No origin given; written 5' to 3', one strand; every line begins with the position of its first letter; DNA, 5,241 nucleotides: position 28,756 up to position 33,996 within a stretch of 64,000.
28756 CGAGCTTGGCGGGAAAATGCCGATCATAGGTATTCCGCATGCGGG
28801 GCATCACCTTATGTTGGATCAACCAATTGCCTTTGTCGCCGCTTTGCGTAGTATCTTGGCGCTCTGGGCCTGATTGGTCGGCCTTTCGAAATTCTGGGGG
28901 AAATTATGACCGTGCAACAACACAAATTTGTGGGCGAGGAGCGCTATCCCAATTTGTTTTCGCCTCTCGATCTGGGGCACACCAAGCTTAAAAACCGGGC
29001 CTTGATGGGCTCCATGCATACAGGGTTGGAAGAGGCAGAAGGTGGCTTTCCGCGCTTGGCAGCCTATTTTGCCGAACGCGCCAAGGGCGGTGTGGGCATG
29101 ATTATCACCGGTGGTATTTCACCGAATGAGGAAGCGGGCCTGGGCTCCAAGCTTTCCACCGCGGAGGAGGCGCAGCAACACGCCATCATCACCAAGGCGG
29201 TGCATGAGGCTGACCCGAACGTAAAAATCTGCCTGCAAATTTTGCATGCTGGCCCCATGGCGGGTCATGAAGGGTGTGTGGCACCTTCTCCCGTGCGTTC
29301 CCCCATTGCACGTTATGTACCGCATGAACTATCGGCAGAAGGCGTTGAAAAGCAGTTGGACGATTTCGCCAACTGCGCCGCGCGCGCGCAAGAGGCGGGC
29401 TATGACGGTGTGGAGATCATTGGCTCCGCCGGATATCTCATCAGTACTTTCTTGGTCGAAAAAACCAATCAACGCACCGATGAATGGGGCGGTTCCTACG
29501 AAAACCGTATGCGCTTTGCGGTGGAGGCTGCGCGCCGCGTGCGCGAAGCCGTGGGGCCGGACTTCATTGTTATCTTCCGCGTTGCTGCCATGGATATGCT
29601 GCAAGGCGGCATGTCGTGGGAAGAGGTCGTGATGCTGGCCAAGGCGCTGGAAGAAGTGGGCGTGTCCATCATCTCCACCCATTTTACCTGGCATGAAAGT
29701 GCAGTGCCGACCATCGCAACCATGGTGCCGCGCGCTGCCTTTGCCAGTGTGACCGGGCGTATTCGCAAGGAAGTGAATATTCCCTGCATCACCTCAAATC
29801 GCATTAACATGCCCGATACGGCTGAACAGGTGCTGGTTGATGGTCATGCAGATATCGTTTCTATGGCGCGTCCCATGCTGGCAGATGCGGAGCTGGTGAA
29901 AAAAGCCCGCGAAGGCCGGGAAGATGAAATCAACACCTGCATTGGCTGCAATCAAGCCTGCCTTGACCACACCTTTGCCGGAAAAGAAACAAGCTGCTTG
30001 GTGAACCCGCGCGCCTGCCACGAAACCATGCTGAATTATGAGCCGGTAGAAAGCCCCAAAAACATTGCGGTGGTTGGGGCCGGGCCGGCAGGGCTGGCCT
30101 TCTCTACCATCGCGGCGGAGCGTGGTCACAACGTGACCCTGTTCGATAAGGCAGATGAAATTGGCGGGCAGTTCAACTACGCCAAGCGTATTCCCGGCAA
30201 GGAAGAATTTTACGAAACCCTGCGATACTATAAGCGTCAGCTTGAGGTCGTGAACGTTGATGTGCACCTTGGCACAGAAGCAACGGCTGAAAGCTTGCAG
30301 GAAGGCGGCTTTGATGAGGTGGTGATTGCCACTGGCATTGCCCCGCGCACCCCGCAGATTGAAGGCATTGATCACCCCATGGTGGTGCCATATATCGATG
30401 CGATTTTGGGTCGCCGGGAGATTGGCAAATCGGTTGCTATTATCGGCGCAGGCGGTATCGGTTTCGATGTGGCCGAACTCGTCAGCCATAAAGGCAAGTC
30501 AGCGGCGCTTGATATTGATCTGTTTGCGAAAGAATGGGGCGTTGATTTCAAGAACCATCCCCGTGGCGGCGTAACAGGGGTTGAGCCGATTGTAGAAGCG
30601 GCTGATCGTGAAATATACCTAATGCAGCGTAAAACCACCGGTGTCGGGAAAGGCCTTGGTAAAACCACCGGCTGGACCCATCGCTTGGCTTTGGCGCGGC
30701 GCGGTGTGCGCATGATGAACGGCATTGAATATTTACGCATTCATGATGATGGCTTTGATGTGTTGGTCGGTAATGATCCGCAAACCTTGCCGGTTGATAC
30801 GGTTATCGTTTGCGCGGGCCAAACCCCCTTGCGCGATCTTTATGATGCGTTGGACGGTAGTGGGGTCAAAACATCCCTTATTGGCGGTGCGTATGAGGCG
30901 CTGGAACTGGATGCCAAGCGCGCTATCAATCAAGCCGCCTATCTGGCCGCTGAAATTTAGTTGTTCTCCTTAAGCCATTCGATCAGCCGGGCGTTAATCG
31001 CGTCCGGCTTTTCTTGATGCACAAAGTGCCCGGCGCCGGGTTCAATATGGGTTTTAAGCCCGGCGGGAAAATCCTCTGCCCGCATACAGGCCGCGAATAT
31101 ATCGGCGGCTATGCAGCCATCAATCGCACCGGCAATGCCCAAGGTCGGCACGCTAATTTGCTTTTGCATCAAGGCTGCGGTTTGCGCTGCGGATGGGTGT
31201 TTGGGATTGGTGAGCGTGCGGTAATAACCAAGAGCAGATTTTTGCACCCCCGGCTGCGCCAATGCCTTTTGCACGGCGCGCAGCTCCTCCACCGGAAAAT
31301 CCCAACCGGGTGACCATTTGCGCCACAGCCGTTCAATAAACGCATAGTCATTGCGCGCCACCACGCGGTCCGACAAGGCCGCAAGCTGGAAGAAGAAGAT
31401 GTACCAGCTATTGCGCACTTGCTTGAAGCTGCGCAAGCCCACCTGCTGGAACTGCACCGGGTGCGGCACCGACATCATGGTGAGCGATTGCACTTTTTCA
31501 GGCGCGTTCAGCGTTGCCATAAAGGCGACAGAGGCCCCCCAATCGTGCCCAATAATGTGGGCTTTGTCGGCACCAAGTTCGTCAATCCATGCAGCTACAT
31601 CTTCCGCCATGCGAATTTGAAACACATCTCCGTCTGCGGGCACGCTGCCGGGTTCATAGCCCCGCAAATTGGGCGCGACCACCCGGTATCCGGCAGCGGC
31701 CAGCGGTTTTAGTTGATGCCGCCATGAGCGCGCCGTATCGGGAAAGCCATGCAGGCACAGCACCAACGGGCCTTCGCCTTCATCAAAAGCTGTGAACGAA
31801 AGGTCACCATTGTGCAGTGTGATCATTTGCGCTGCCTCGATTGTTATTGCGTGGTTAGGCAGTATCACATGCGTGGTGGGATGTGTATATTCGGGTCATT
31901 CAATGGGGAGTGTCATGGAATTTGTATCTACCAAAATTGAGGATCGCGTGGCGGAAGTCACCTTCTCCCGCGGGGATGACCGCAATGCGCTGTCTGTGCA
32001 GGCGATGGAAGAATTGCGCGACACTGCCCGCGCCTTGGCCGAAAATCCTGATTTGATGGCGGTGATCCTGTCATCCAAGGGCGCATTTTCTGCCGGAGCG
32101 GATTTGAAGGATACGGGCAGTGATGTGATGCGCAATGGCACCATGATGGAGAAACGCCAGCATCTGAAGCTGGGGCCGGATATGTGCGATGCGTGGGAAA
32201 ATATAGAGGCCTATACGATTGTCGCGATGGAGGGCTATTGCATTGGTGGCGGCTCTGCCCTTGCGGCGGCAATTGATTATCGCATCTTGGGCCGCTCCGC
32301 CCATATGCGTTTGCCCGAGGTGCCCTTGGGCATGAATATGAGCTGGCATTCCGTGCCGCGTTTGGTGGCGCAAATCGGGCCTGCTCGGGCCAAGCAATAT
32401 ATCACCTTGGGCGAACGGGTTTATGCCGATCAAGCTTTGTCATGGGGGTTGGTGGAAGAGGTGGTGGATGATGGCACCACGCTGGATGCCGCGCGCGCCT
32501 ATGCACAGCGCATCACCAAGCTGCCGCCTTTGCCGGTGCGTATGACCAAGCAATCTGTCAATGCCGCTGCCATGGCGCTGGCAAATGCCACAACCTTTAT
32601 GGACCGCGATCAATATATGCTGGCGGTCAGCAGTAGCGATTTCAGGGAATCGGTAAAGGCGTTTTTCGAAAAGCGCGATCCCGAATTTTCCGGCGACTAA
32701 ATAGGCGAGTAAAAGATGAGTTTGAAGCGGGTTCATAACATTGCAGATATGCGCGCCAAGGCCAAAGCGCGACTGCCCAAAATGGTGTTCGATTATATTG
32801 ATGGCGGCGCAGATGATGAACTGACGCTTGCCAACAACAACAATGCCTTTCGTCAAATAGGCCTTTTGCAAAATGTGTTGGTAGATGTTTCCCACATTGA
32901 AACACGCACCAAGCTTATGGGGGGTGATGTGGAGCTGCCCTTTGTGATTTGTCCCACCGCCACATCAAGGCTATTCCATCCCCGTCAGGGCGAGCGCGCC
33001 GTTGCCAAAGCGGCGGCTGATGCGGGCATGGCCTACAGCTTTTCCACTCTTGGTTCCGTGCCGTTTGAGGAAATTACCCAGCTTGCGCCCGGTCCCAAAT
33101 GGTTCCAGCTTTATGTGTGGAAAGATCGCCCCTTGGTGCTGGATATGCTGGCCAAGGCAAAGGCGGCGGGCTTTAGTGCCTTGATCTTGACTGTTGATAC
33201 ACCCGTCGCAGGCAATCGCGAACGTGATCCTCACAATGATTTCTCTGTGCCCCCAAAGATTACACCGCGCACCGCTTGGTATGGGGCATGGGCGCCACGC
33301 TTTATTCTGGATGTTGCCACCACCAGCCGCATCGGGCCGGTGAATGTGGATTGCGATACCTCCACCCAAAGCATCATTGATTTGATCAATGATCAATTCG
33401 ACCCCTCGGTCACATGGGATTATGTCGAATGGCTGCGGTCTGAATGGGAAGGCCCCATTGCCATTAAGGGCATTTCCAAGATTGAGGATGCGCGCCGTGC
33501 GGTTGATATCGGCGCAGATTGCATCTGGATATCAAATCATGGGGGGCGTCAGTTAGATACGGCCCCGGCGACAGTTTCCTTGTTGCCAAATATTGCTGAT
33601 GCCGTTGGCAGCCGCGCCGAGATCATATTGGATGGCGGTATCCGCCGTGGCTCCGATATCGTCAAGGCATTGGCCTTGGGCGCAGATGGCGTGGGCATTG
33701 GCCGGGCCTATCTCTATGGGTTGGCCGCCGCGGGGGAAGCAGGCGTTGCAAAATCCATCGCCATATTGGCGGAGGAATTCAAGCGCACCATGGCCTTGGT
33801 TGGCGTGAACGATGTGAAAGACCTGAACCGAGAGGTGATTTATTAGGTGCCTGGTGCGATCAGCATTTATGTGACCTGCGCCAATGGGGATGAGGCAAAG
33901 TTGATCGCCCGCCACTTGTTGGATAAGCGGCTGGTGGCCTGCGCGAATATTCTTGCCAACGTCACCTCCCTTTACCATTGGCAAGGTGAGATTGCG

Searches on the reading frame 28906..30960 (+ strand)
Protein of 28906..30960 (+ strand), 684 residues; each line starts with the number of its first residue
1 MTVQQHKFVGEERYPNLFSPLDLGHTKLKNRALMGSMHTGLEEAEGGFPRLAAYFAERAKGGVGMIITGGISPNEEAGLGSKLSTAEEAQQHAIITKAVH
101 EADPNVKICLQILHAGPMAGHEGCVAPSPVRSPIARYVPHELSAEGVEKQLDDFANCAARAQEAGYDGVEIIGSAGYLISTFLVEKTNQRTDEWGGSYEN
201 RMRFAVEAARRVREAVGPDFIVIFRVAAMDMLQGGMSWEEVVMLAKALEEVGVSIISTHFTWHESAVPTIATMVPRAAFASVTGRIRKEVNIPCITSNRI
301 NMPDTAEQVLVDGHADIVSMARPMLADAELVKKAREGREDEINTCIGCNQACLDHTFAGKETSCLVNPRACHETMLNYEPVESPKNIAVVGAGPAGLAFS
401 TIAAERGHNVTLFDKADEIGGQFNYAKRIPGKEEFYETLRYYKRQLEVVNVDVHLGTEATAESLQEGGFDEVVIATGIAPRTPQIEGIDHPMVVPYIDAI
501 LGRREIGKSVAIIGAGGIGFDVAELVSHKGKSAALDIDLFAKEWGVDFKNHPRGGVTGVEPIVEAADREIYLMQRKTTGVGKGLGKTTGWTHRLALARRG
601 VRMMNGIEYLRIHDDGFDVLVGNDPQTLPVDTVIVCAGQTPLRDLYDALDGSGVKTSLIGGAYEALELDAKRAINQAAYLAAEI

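Call 38: search_protein_families(library=pfam, proteins=[window:28906-30960:+], max_evalue=0.00001)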
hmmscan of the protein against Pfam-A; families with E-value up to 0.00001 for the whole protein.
window:28906-30960:+ (684 aa): 6 families
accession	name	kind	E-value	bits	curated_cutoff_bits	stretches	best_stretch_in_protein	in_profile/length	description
PF00724.26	Oxidored_FMN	-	2.6e-75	254.2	27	1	17-341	2-342/342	NADH:flavin oxidoreductase / NADH oxidase family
PF07992.20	Pyr_redox_2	-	7.6e-25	88.3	26.1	1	386-656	2-251/291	Pyridine nucleotide-disulphide oxidoreductase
PF13450.12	NAD_binding_8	-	2.3e-09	37.8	21.9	1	389-430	1-41/68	NAD(P)-binding Rossmann-like domain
PF01266.30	DAO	-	3.3e-07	30.6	27.9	0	387-422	2-38/353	FAD dependent oxidoreductase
PF00070.33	Pyr_redox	-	2.3e-06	28.5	22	0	386-423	1-38/82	Pyridine nucleotide-disulphide oxidoreductase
PF03486.20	HI0933_like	-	3.1e-06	27.3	50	0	386-424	2-40/244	HI0933-like protein Rossmann domain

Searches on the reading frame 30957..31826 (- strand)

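Call 38: search_protein_families(library=pfam, proteins=[window:30957-31826:-], max_evalue=0.00001)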
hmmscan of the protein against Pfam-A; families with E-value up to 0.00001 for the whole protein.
window:30957-31826:- (289 aa): 3 families
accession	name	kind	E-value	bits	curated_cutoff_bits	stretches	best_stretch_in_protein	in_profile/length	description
PF00561.26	Abhydrolase_1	-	1.4e-29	104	25.8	1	20-274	1-245/245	alpha/beta hydrolase fold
PF12697.13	Abhydrolase_6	-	1.2e-21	78.9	26.3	1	22-279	1-216/217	Alpha/beta hydrolase family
PF12146.15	Hydrolase_4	-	1.6e-06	28.1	27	1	21-119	6-108/239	Serine aminopeptidase, S33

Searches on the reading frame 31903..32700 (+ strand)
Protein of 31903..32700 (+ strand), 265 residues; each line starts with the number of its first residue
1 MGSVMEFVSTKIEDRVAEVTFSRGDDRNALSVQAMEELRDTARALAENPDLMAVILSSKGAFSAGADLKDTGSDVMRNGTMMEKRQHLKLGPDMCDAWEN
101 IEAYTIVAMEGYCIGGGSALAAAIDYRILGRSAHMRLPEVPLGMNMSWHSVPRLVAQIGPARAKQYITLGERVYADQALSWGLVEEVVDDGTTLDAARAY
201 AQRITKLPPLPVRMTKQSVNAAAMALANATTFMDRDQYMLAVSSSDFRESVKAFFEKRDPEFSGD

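Call 38: search_protein_families(library=pfam, proteins=[window:31903-32700:+], max_evalue=0.00001)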
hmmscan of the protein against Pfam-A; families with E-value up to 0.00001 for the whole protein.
window:31903-32700:+ (265 aa): 2 families
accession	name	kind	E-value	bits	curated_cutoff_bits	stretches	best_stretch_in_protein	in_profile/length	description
PF00378.25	ECH_1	-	8.5e-43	146.9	27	1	12-264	2-250/251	Enoyl-CoA hydratase/isomerase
PF16113.10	ECH_2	-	3.2e-17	63.5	27.2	1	18-188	3-172/335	Enoyl-CoA hydratase/isomerase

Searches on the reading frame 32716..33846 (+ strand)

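Call 38: search_protein_families(library=pfam, proteins=[window:32716-33846:+], max_evalue=0.00001)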
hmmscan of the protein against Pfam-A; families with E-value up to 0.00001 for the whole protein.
window:32716-33846:+ (376 aa): 3 families
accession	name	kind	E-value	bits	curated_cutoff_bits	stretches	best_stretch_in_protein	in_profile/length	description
PF01070.24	FMN_dh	-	8.3e-138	459.6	24.9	1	16-375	1-348/350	FMN-dependent dehydrogenase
PF03060.21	NMO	-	9.9e-09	35.5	28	1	246-354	136-245/331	Nitronate monooxygenase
PF01645.23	Glu_synthase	-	1.2e-06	28.4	20.4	1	295-334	270-309/369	Conserved region in glutamate synthase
